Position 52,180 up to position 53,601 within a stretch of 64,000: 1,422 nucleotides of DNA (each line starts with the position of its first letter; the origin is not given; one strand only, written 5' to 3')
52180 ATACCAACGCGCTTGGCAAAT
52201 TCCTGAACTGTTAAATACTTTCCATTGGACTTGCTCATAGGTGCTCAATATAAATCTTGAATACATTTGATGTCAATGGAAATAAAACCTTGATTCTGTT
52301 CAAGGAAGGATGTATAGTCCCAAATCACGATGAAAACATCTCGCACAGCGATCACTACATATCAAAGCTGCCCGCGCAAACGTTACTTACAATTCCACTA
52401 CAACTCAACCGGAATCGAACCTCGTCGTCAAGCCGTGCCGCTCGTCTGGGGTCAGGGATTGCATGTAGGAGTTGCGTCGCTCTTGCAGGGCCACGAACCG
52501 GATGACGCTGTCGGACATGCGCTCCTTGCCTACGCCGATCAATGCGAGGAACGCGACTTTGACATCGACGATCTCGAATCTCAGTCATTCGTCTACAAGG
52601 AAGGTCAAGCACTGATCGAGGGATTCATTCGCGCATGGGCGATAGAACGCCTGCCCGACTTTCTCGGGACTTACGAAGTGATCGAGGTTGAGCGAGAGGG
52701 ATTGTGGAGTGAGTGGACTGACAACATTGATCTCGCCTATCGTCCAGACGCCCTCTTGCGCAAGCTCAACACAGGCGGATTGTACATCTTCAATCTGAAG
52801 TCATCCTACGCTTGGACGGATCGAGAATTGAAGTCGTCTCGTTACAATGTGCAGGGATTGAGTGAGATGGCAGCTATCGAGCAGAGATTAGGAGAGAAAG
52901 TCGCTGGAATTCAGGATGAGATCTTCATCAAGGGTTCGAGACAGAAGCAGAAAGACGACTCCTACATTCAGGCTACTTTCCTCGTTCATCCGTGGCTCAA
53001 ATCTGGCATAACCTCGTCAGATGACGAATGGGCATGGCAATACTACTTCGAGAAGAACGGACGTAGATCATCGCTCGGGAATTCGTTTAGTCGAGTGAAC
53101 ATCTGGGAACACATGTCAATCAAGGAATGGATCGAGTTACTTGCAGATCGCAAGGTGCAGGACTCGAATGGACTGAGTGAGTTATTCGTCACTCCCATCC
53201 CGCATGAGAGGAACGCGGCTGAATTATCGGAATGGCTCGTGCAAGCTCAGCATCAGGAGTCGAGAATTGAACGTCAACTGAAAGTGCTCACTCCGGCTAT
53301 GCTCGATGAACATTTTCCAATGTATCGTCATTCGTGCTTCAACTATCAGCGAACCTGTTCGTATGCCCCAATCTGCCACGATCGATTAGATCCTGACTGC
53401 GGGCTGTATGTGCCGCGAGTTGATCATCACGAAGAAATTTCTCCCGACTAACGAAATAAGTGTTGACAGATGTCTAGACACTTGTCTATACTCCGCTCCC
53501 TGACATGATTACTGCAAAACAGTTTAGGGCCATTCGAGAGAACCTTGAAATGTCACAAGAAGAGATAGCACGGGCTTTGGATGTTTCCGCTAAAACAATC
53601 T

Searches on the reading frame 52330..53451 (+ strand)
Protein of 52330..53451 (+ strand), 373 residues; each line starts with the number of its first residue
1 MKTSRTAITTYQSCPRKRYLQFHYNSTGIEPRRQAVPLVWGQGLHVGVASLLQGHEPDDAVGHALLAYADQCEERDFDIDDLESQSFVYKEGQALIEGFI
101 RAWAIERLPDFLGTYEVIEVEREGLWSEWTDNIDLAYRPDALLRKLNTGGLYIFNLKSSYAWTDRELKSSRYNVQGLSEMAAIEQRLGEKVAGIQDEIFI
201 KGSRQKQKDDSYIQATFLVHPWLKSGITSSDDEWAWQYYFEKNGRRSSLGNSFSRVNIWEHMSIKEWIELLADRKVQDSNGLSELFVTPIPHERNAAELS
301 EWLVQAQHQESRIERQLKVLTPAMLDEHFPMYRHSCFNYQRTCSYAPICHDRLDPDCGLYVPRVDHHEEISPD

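Call 115: search_protein_families(library=pfam, proteins=[window:52330-53451:+], max_evalue=0.0001)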
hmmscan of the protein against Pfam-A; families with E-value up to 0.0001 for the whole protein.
window:52330-53451:+ (373 aa): 1 family
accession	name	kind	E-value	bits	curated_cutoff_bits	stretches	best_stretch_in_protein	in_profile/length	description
PF12705.13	PDDEXK_1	-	1.4e-07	32.2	22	1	4-350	3-247/247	PD-(D/E)XK nuclease superfamily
